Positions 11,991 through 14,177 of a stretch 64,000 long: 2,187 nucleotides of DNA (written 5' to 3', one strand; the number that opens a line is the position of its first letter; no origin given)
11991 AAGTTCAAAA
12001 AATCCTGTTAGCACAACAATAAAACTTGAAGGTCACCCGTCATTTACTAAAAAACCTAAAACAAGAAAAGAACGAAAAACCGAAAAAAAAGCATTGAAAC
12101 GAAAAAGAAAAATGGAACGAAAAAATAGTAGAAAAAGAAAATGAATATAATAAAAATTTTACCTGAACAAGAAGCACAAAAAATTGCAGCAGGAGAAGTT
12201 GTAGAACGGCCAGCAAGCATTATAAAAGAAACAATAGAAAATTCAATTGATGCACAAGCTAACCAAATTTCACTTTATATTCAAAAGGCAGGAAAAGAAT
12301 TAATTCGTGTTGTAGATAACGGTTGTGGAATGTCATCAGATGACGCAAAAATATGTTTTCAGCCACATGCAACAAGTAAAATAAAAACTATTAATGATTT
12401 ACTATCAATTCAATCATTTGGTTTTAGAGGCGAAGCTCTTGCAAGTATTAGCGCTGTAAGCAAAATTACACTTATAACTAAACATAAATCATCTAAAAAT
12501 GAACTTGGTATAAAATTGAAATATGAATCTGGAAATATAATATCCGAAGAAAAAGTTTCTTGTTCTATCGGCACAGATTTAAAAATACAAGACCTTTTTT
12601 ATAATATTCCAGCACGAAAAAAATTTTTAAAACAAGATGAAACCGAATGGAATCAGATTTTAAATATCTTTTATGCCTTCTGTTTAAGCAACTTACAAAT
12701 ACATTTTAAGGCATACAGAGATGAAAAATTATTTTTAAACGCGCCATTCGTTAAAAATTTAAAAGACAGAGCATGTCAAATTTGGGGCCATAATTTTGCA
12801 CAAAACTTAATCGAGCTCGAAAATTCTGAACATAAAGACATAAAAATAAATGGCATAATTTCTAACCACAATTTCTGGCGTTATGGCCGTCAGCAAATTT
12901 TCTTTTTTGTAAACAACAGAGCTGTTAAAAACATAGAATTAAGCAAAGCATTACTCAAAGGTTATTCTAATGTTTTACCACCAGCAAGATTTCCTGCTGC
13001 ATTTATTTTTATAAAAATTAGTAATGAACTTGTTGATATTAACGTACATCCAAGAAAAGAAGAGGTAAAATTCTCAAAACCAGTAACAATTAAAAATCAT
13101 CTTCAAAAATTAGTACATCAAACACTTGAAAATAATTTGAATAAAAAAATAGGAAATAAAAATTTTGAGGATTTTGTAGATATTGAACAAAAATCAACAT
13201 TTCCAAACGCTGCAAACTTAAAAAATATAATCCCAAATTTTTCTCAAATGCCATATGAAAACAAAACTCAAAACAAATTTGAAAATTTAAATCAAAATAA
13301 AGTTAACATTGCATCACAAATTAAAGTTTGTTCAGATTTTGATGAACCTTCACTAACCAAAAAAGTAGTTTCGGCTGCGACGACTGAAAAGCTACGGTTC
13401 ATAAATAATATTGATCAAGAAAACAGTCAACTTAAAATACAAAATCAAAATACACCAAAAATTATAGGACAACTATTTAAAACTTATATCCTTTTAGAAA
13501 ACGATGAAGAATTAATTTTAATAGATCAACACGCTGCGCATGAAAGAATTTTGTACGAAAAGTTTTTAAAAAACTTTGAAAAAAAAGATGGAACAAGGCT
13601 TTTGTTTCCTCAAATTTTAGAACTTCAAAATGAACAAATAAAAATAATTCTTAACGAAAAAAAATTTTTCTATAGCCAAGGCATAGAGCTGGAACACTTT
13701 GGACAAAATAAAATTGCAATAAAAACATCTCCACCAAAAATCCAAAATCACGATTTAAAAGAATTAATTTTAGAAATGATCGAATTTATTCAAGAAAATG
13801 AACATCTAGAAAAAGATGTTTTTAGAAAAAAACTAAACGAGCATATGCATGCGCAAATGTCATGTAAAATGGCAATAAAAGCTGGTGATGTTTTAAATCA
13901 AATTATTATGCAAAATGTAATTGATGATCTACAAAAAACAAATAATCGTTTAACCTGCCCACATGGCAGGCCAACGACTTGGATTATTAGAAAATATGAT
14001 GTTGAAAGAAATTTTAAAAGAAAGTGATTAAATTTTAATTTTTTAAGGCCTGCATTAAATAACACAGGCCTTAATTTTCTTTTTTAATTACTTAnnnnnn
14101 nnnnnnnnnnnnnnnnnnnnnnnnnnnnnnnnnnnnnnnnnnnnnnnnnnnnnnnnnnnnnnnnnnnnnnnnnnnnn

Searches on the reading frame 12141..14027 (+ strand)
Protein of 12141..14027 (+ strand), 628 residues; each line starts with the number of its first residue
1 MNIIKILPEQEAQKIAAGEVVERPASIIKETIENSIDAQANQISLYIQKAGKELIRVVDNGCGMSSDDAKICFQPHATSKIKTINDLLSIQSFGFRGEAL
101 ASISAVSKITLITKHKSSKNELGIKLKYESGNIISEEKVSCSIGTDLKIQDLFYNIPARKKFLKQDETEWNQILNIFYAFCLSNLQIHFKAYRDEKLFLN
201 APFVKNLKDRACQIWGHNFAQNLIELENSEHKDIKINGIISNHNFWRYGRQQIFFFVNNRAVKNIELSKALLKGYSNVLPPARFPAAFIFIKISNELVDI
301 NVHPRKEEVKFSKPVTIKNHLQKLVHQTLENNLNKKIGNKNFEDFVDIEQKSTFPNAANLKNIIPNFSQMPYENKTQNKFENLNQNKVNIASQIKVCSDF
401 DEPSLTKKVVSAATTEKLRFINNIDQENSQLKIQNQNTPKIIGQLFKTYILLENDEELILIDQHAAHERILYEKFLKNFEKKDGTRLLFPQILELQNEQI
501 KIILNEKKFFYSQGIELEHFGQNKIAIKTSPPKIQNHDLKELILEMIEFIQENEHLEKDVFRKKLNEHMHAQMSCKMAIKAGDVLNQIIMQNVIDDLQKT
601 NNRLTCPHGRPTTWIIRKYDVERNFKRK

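Call 9: search_protein_families(library=pfam, proteins=[window:12141-14027:+], max_evalue=0.001)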
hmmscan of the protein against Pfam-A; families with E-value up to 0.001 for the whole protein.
window:12141-14027:+ (628 aa): 4 families
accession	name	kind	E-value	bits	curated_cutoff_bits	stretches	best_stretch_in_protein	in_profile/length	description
PF08676.16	MutL_C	-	1.9e-35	122.1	25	1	442-584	1-141/142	MutL C terminal dimerisation domain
PF01119.25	DNA_mis_repair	-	2.1e-33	114.9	26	1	213-329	3-118/119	DNA mismatch repair protein, C-terminal domain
PF13589.12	HATPase_c_3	-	6.7e-14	52.5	25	1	26-127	5-106/137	Histidine kinase-, DNA gyrase B-, and HSP90-like ATPase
PF02518.31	HATPase_c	-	9.4e-06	26.5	26.4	1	22-78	4-63/111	Histidine kinase-, DNA gyrase B-, and HSP90-like ATPase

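Call 45: find_related_loci(query=window:12141-14024:+, collection=genome_contigs, flank=10000)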
Query window:12141-14024:+ (628 aa) in genome_contigs; peptide patterns used: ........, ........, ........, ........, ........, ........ (x = any residue, [..] = any of these).
70 stretches matched a pattern; 31 encode a relative of the query (tblastn E <= 1e-3); 31 distinct loci.
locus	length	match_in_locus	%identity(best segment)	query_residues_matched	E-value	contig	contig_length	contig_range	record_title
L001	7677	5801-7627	61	1-628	0e+0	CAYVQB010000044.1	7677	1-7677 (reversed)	MAG TPA_asm: uncultured Pseudomonadota bacterium isolate binchicken_co181_168 genome assembly, contig: NODE_20344_length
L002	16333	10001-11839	62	1-628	0e+0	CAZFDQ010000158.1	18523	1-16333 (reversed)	MAG TPA_asm: uncultured Pseudomonadota bacterium isolate SRP067234_co1_40 genome assembly, contig: k99_118197, whole gen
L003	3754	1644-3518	60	1-628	0e+0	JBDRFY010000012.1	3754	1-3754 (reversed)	MAG: bacterium isolate MEGAHIT-group-1.402 k141_8868165, whole genome shotgun sequence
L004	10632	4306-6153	59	2-628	0e+0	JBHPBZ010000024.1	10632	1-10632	Candidatus Dependentiae bacterium isolate SAG AM-311-G20 NODE_24_length_10632_cov_32.236740, whole genome shotgun sequen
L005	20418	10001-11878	58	1-628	0e+0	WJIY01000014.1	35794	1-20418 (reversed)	MAG: Candidatus Dependentiae bacterium isolate Bin_496 k141_882537, whole genome shotgun sequence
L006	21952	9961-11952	55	1-628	0e+0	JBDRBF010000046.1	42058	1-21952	MAG: bacterium isolate MEGAHIT-group-1.1042 k141_4870344, whole genome shotgun sequence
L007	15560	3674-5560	54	4-628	0e+0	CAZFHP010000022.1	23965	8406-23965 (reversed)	MAG TPA_asm: uncultured Pseudomonadota bacterium isolate SRP077602_co7_600 genome assembly, contig: NODE_10527_length_23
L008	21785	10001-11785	53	1-628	0e+0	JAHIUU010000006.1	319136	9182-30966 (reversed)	MAG: Candidatus Dependentiae bacterium isolate MM_PC_MetaG.mb.36 MM_PC_MetaG.mb.36_k141_458342, whole genome shotgun seq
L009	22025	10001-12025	53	1-628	0e+0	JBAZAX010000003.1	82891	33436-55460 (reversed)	MAG: Candidatus Babeliales bacterium isolate SO_2017_GW1_1 NODE_1783_length_82891_cov_1.173167_OW334_2017, whole genome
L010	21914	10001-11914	52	1-628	0e+0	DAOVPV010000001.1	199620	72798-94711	MAG TPA_asm: bacterium isolate CSMAG_1558 CSMAG_1558_k141_807756_length_199620_cov_41.3980, whole genome shotgun sequenc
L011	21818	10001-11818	55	7-628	0e+0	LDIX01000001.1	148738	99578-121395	MAG: candidate division TM6 bacterium UASB340 scaffold1, whole genome shotgun sequence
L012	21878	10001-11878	54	1-628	0e+0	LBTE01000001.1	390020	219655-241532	MAG: candidate division TM6 bacterium GW2011_GWF2_37_49 US49_C0001, whole genome shotgun sequence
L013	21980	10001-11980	53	1-628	0e+0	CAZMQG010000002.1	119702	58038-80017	MAG TPA_asm: uncultured Pseudomonadota bacterium isolate SRP278314_co2_28 genome assembly, contig: NODE_252_length_11970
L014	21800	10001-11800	53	1-628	0e+0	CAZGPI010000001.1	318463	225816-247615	MAG TPA_asm: uncultured Pseudomonadota bacterium isolate SRP272421_co3_350 genome assembly, contig: NODE_5_length_318463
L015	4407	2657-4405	59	1-583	0e+0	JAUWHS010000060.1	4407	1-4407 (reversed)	MAG: bacterium isolate CSMAG_2274 CSMAG_2274_k141_242853_length_4407_cov_15.5605, whole genome shotgun sequence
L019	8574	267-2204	55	1-628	0e+0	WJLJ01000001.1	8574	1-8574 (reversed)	MAG: Candidatus Dependentiae bacterium isolate Bin_169 k141_28739, whole genome shotgun sequence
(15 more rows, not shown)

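Call 53: search_protein_families(library=pfam, proteins=[L019:2226-7181:-, L019:7157-8515:-, L011:13861-15435:-, L011:11874-13769:-, L011:15528-16928:-], max_evalue=1)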
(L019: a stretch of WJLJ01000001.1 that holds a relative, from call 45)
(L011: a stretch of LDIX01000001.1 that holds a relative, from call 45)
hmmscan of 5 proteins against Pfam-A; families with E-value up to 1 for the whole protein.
L019:2226-7181:- (1652 aa): 3 families
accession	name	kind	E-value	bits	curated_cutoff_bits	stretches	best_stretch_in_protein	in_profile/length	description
PF03361.19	Herpes_IE2_3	-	0.057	13.7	25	1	1461-1545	20-108/162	Herpes virus intermediate/early protein 2/3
PF16673.10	TRAF_BIRC3_bd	-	0.11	12.7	30.5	1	261-295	23-57/64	TNF receptor-associated factor BIRC3 binding domain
PF09660.15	DUF2397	-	0.12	11.6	28.5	1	354-405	131-180/483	Protein of unknown function (DUF2397)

L019:7157-8515:- (453 aa): 0 families

L011:13861-15435:- (525 aa): 0 families

L011:11874-13769:- (632 aa): 3 families
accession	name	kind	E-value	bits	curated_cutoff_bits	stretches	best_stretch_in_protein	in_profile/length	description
PF13576.12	Pentapeptide_3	-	1.7e-12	47.8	27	2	284-333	1-47/48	Pentapeptide repeats (9 copies)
PF01696.23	Adeno_E1B_55K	-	0.079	12.1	24.5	0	272-315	114-157/387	Adenovirus EB1 55K protein / large t-antigen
PF04433.23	SWIRM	-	0.21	12.3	28.6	0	91-136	32-77/84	SWIRM domain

L011:15528-16928:- (467 aa): 1 family
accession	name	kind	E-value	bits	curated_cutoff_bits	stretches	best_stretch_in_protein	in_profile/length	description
PF13576.12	Pentapeptide_3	-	4e-12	46.6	27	4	164-213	1-43/48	Pentapeptide repeats (9 copies)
